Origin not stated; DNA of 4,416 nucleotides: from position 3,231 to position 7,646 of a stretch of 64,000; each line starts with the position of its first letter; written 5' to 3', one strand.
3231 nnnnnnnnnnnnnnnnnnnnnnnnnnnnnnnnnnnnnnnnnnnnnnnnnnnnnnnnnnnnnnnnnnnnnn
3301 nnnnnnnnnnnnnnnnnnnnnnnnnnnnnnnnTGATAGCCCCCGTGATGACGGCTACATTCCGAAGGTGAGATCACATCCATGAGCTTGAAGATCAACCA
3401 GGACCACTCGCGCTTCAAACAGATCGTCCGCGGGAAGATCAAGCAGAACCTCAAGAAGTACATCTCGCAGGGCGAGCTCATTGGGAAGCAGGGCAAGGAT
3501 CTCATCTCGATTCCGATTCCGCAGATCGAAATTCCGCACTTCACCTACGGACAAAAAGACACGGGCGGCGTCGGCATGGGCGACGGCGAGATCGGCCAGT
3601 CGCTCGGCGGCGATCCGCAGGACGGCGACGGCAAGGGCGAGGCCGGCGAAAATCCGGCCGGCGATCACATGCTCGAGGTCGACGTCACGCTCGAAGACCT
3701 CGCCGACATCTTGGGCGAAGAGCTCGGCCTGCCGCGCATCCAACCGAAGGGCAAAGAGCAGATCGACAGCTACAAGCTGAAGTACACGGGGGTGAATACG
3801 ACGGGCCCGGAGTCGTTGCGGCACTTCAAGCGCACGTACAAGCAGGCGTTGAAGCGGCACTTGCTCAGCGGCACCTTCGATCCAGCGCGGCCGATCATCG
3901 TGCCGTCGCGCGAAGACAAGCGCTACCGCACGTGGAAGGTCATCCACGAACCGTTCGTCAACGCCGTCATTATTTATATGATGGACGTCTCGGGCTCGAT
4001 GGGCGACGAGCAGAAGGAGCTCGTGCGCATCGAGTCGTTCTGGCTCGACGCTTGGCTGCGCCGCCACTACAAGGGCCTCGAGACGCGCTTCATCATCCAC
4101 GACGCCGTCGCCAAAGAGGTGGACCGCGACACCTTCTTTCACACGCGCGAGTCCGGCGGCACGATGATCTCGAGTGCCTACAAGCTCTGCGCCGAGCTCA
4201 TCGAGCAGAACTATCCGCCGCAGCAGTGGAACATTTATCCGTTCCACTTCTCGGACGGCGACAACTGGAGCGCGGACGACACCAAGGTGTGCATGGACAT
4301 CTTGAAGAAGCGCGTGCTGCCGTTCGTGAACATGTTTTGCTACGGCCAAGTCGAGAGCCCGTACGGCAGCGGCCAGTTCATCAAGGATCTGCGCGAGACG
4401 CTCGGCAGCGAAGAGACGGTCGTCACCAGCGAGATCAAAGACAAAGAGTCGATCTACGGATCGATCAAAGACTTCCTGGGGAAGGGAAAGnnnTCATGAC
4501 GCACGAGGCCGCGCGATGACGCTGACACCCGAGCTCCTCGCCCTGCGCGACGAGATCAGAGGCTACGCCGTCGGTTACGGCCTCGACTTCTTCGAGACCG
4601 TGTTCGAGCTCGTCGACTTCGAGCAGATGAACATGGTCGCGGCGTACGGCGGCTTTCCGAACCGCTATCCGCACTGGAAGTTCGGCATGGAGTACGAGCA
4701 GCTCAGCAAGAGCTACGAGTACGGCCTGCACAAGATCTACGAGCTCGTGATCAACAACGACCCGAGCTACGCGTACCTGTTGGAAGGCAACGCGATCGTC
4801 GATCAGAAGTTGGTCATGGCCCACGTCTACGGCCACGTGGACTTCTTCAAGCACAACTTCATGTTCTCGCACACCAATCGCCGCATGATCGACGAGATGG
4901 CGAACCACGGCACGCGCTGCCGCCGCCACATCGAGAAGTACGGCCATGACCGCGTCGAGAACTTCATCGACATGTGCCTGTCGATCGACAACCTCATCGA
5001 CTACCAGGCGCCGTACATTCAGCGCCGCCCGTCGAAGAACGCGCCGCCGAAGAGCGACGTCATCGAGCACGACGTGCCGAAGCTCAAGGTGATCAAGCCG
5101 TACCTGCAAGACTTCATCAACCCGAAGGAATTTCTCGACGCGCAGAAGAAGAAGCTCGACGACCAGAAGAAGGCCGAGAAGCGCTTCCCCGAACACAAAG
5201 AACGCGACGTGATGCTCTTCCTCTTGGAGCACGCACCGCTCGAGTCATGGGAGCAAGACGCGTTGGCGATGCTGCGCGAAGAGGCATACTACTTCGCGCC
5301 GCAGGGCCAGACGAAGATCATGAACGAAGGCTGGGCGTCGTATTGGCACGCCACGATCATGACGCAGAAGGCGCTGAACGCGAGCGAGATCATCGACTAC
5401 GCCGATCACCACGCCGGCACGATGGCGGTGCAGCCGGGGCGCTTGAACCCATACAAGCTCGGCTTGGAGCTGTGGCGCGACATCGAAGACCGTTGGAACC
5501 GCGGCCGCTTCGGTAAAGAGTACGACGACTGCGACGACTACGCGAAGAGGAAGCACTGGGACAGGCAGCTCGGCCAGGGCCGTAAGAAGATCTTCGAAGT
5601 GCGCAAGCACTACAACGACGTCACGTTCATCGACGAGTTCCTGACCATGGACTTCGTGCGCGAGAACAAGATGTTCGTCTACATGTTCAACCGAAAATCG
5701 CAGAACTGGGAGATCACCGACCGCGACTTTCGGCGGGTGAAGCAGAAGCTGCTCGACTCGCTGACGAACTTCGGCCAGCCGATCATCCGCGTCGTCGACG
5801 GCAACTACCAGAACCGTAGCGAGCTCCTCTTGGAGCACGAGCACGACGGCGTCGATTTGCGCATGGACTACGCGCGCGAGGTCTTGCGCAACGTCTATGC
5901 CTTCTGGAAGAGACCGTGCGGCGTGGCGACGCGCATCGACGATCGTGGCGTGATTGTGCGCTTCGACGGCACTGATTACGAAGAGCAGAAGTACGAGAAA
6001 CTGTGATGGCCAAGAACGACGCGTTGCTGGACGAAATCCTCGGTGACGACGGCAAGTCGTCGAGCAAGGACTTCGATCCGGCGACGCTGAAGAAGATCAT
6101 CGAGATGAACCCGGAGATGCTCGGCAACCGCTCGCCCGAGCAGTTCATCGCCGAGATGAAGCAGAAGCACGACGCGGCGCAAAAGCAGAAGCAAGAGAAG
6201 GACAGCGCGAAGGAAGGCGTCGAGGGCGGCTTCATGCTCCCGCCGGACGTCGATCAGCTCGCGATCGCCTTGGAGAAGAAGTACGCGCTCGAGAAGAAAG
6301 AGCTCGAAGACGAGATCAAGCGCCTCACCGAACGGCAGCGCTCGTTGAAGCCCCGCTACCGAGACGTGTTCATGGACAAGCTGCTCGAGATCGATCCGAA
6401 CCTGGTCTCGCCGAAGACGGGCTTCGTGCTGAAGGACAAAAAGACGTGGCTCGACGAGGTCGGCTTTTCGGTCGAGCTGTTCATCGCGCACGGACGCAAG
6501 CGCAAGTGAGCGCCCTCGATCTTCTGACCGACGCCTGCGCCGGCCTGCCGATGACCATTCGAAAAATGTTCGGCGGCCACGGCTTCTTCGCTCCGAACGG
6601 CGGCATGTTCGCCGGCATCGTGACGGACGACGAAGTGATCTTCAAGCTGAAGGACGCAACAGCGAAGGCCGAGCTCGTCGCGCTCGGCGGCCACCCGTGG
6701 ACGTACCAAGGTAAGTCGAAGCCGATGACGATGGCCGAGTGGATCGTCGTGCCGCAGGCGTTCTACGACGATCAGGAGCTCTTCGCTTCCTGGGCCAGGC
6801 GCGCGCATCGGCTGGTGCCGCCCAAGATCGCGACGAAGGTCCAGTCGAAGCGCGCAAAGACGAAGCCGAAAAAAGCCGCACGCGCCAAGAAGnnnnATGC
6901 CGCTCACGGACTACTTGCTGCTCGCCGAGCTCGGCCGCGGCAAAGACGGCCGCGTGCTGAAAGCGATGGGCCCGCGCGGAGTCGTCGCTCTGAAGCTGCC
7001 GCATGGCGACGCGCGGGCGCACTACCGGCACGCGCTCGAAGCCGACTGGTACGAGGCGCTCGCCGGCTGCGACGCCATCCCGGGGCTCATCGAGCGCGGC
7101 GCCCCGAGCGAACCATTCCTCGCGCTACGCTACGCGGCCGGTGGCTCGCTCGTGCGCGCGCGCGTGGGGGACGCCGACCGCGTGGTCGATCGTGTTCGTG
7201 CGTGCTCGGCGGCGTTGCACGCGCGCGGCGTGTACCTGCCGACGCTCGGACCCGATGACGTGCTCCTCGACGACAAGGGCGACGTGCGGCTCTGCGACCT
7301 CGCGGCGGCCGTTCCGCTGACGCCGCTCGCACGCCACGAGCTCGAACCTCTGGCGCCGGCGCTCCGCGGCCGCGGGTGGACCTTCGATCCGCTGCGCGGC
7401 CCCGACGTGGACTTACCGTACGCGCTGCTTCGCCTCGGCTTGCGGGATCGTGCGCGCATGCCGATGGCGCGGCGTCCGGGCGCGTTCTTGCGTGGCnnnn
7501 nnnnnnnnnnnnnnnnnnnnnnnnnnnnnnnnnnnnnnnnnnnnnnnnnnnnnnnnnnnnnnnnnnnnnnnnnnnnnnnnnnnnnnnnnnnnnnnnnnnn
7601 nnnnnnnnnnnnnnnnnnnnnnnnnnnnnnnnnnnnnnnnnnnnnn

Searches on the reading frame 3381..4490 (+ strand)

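Call 42: search_protein_families(library=pfam, proteins=[window:3381-4490:+], max_evalue=0.001)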
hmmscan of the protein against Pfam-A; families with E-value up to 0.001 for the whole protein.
window:3381-4490:+ (370 aa): 1 family
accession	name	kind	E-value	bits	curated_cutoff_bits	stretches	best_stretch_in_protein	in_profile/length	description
PF04285.18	DUF444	-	7.2e-91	305.8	27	2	178-368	227-417/418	Protein of unknown function (DUF444)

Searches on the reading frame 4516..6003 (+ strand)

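Call 5: search_protein_families(library=pfam, proteins=[window:4516-6003:+], max_evalue=0.1)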
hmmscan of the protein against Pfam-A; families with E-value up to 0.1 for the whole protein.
window:4516-6003:+ (496 aa): 2 families
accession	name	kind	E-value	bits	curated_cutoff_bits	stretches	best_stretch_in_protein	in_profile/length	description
PF04293.20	SpoVR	-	1.1e-135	453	27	1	6-420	6-406/407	SpoVR like protein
PF24755.2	SpoVR_C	-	4.3e-08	33.5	27.6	1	422-467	1-47/55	SpoVR-like C-terminal domain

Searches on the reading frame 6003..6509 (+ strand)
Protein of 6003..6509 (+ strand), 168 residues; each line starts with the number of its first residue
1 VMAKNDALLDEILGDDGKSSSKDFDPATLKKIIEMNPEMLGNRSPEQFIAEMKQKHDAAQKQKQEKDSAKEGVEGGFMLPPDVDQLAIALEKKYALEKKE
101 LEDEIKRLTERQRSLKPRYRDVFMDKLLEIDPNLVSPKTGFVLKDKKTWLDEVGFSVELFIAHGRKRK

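Call 5: search_protein_families(library=pfam, proteins=[window:6003-6506:+], max_evalue=0.1)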
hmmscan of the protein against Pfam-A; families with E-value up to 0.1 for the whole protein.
window:6003-6506:+ (168 aa): 2 families
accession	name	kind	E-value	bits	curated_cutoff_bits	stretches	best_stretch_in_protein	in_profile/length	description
PF10154.14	Fy-3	-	0.034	13.6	25.8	1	36-125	103-189/498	Ferry endosomal RAB5 effector complex subunit 3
PF09802.14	Sec66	-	0.049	13.6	22.1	0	91-133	107-149/180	Preprotein translocase subunit Sec66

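Call 48: find_encoding_contigs(protein=window:6003-6509:+, flank=10000, max_places=10)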
Protein window:6003-6509:+ (168 aa): no gene with exactly this product is on record in the collection.

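Call 50: find_encoding_contigs(protein=window:6006-6509:+, flank=10000, max_places=10)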
Protein window:6006-6509:+ (167 aa): 5 contigs read that carry it; 5 places shown.
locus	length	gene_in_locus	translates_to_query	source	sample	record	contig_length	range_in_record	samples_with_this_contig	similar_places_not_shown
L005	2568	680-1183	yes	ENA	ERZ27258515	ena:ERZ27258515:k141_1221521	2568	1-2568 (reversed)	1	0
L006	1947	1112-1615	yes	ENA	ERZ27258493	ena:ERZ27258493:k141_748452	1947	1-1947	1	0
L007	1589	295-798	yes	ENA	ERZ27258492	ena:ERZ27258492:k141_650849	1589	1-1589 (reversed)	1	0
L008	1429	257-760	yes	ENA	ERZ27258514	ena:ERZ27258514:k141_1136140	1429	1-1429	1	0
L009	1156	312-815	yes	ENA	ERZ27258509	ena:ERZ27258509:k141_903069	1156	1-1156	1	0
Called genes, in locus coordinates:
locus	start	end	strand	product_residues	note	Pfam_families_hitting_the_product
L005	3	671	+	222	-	?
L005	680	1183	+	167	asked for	-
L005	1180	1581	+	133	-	PF04993:TfoX_N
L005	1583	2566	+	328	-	?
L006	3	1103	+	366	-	?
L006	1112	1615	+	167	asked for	-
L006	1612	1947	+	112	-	?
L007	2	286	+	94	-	?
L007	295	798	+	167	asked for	-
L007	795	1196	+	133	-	PF04993:TfoX_N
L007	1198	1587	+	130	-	?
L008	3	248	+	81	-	?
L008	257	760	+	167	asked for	-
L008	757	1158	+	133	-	PF04993:TfoX_N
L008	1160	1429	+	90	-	?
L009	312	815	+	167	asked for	-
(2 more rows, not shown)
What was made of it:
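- Tried and rejected: Shifting the small gene's start to its ATG found five related-strain contigs (call 50).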

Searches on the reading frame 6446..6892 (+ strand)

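Call 5: search_protein_families(library=pfam, proteins=[window:6446-6892:+], max_evalue=0.1)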
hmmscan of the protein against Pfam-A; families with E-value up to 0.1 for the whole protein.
window:6446-6892:+ (149 aa): 1 family
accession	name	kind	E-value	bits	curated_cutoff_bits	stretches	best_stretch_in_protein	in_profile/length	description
PF04993.18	TfoX_N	-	2.5e-18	66.4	30.1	1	35-121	8-88/91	TfoX N-terminal domain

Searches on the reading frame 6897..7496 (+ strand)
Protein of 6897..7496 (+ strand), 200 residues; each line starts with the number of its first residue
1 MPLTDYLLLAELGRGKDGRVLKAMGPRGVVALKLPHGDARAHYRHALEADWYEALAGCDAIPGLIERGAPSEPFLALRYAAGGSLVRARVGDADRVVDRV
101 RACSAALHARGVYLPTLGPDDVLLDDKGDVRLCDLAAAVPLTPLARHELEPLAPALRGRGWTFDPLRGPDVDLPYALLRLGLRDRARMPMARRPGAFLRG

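Call 14: search_protein_families(library=ncbifam, proteins=[window:6897-7400:+], max_evalue=10)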
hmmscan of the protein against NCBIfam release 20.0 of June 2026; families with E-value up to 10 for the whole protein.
window:6897-7400:+ (168 aa): 3 families
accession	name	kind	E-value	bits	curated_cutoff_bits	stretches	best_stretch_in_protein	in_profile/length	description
NF038151.1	lanthi_synth_III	equivalog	2.2e-05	23.1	575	1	91-143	336-388/833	class III lanthionine synthetase LanKC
NF038150.1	lanthi_synth_IV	equivalog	0.0019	16.6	650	1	89-139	296-346/851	class IV lanthionine synthetase LanL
NF047741.1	antiphage_MADS6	equivalog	0.22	10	460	1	95-140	303-348/612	methylation-associated defense system protein kinase MAD6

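Call 77: search_solved_structures(query=window:6897-7496:+, max_evalue=0.01, show_alignments=2)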
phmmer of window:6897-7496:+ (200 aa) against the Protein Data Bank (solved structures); distinct sequences matched with E-value up to 0.01: 1.
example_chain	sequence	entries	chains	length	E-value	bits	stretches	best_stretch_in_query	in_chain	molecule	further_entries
7wj6_A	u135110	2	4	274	0.007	19.7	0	99-156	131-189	Serine/threonine protein kinase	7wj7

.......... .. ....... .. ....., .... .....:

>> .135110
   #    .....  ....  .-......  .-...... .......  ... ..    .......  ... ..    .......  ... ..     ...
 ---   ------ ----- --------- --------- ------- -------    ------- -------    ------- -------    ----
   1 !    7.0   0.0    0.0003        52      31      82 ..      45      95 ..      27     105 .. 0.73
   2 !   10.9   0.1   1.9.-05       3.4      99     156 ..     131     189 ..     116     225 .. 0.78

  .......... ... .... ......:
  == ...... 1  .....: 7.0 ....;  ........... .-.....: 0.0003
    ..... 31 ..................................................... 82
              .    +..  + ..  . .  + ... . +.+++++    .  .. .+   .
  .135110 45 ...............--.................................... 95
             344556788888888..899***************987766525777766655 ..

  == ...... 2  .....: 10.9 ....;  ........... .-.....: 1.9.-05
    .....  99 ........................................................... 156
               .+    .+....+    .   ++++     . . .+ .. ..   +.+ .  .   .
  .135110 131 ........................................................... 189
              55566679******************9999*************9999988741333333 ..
